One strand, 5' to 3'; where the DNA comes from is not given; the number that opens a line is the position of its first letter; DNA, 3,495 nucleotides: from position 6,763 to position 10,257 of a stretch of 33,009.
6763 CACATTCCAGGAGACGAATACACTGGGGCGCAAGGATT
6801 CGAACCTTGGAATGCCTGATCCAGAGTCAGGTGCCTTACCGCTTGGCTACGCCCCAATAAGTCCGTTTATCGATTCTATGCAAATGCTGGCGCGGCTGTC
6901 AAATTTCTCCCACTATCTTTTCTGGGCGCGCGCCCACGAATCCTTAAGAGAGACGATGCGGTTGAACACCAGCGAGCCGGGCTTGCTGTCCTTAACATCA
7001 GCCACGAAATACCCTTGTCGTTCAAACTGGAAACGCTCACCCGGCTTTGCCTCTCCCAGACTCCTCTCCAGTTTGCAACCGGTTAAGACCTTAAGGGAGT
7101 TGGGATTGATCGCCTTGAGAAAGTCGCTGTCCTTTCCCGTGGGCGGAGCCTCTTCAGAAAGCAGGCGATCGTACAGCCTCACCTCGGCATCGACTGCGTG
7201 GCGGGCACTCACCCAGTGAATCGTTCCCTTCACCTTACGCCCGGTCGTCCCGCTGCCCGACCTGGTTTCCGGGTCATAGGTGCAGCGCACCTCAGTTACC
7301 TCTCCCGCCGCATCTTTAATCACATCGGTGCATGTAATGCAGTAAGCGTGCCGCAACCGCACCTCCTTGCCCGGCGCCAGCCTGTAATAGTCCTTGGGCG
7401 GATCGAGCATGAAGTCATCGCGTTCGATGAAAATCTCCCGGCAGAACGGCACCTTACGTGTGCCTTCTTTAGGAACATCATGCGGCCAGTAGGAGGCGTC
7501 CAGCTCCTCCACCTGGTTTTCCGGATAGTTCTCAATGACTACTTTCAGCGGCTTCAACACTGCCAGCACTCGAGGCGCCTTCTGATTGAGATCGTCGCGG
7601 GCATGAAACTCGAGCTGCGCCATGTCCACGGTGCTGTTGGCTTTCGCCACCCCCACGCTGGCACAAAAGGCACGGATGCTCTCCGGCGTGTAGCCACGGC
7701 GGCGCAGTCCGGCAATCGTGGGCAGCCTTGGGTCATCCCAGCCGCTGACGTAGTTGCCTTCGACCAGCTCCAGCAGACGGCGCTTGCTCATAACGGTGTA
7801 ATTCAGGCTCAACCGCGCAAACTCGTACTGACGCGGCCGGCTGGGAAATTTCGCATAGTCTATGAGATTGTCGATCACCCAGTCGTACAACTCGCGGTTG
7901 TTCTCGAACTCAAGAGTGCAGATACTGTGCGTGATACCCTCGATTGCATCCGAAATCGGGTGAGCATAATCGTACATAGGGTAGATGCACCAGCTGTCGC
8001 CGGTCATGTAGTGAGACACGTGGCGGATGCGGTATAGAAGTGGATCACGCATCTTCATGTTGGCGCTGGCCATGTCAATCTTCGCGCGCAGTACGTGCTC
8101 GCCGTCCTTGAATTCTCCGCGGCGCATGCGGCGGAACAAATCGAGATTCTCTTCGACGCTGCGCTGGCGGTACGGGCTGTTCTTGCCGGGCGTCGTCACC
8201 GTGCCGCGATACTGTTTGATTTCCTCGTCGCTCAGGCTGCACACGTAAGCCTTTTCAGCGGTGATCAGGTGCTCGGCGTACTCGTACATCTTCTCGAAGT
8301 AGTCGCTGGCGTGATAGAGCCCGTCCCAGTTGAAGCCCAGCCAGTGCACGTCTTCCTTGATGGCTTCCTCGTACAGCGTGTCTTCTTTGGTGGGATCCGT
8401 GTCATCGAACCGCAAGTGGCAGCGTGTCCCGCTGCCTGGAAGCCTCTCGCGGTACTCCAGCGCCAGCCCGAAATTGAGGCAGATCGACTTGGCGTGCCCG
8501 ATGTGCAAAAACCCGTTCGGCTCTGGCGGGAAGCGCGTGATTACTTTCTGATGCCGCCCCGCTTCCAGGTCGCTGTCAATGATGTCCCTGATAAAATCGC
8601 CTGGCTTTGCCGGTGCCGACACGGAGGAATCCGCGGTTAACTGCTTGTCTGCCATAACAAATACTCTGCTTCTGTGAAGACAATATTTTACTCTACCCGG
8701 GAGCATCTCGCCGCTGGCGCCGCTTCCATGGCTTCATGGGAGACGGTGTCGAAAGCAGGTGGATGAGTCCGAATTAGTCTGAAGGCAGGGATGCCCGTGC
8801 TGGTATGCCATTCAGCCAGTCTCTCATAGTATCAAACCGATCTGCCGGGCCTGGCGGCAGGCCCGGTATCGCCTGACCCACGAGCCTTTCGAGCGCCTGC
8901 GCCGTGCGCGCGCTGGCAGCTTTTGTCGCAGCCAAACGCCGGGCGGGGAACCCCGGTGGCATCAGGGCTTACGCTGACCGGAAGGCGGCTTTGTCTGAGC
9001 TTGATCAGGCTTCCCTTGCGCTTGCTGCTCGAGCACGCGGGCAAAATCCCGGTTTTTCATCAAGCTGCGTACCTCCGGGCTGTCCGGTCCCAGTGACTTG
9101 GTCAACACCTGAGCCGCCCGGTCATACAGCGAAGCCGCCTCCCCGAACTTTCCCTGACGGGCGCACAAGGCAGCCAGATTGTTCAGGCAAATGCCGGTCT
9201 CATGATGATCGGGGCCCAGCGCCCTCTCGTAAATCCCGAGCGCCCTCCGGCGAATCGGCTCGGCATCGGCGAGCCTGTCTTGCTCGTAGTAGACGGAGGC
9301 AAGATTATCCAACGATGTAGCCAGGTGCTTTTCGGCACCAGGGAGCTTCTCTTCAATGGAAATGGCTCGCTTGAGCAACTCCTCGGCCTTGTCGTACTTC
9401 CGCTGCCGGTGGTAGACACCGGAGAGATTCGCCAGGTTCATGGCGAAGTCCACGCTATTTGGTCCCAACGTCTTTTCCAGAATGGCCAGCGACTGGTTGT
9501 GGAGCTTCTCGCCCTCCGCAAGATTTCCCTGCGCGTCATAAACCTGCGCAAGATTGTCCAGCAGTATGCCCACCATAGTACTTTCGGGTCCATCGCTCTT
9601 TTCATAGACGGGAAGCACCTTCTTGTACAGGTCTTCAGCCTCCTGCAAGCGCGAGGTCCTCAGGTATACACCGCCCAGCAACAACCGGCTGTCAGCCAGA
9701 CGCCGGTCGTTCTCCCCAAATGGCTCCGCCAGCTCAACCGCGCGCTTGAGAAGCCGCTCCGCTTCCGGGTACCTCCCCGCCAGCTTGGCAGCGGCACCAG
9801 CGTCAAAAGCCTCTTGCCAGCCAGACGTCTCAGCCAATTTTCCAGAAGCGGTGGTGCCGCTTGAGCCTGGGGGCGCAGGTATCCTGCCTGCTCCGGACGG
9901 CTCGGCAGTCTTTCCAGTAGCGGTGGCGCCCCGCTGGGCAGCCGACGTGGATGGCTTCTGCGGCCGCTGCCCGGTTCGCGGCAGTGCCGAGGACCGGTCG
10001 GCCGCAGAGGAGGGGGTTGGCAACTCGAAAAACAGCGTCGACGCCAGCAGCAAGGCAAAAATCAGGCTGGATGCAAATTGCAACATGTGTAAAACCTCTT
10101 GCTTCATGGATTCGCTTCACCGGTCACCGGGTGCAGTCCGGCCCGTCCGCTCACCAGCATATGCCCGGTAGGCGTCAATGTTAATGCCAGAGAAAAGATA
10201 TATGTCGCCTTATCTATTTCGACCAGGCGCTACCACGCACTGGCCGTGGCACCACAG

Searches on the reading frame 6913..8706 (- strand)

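Call 14: search_protein_families(library=pfam, proteins=[window:6913-8706:-], max_evalue=0.001)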
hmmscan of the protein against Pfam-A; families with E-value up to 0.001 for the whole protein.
window:6913-8706:- (597 aa): 3 families
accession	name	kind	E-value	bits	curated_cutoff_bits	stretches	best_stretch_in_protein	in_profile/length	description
PF00749.27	tRNA-synt_1c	-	1.5e-101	339.9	23.4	1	54-374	1-313/314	tRNA synthetases class I (E and Q), catalytic domain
PF03950.23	tRNA-synt_1c_C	-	2.9e-30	104.8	23.9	1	377-478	1-91/91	tRNA synthetases class I (E and Q), anti-codon binding domain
PF20974.2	tRNA-synt_1c_C2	-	1.3e-23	83.9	23.9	1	495-570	1-69/69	tRNA synthetases class I (E and Q), anti-codon binding domain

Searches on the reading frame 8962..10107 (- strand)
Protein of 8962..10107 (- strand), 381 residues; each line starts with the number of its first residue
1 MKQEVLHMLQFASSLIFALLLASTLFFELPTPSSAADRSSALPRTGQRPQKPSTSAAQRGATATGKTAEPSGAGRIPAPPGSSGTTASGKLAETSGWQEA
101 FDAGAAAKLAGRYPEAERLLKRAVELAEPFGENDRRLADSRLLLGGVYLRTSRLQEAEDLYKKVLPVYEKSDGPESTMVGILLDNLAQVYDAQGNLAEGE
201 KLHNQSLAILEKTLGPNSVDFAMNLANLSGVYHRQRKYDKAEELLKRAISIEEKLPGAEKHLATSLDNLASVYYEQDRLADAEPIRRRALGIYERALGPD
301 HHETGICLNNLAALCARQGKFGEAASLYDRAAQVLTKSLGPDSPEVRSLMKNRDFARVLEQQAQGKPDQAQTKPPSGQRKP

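Call 9: search_protein_families(library=pfam, proteins=[window:8962-10107:-], max_evalue=0.001)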
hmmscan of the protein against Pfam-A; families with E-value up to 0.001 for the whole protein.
window:8962-10107:- (381 aa): 15 families
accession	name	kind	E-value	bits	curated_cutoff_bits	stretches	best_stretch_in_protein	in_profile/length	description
PF13424.12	TPR_12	-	1.4e-47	160.2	30.1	4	263-335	3-75/77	Tetratricopeptide repeat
PF13374.12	TPR_10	-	4.8e-43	144.4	27.5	4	262-303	1-42/42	Tetratricopeptide repeat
PF24885.1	TPR_NPHP3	-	9.5e-31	107.4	100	3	174-260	135-221/239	Nephrocystin-3 TPR domain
PF13176.12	TPR_7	-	3.3e-20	70.8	27.9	0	225-255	2-32/36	Tetratricopeptide repeat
PF17874.7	TPR_MalT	-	3e-17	63.3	45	2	111-293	15-191/336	MalT-like TPR region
PF07719.23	TPR_2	-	3.2e-15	55.4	27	0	225-253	4-32/34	Tetratricopeptide repeat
PF00515.34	TPR_1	-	2.3e-13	49.8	27.8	0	231-253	10-32/34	Tetratricopeptide repeat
PF13428.12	TPR_14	-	3.6e-12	46.1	23.5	0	310-347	6-38/44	Tetratricopeptide repeat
PF14559.12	TPR_19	-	1.4e-09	38.6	25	0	110-168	4-55/68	Tetratricopeptide repeat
PF13432.12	TPR_16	-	3.2e-09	37.5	32.7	1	110-165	10-58/65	Tetratricopeptide repeat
PF25063.1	ARM_TT21_C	-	2.6e-08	34.4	35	0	111-205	69-161/209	Tetratricopeptide repeat protein 21 C-terminal ARM domain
PF13181.12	TPR_8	-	2.6e-08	33.8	25.7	0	226-254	5-33/34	Tetratricopeptide repeat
PF07721.20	TPR_4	-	1.7e-07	31.6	27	0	308-330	4-26/26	Tetratricopeptide repeat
PF01535.26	PPR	-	2.6e-05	24.6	25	0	308-330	3-25/31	PPR repeat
PF12895.13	ANAPC3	-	3.6e-05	24.4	27.2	0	121-163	40-81/82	Anaphase-promoting complex, cyclosome, subunit 3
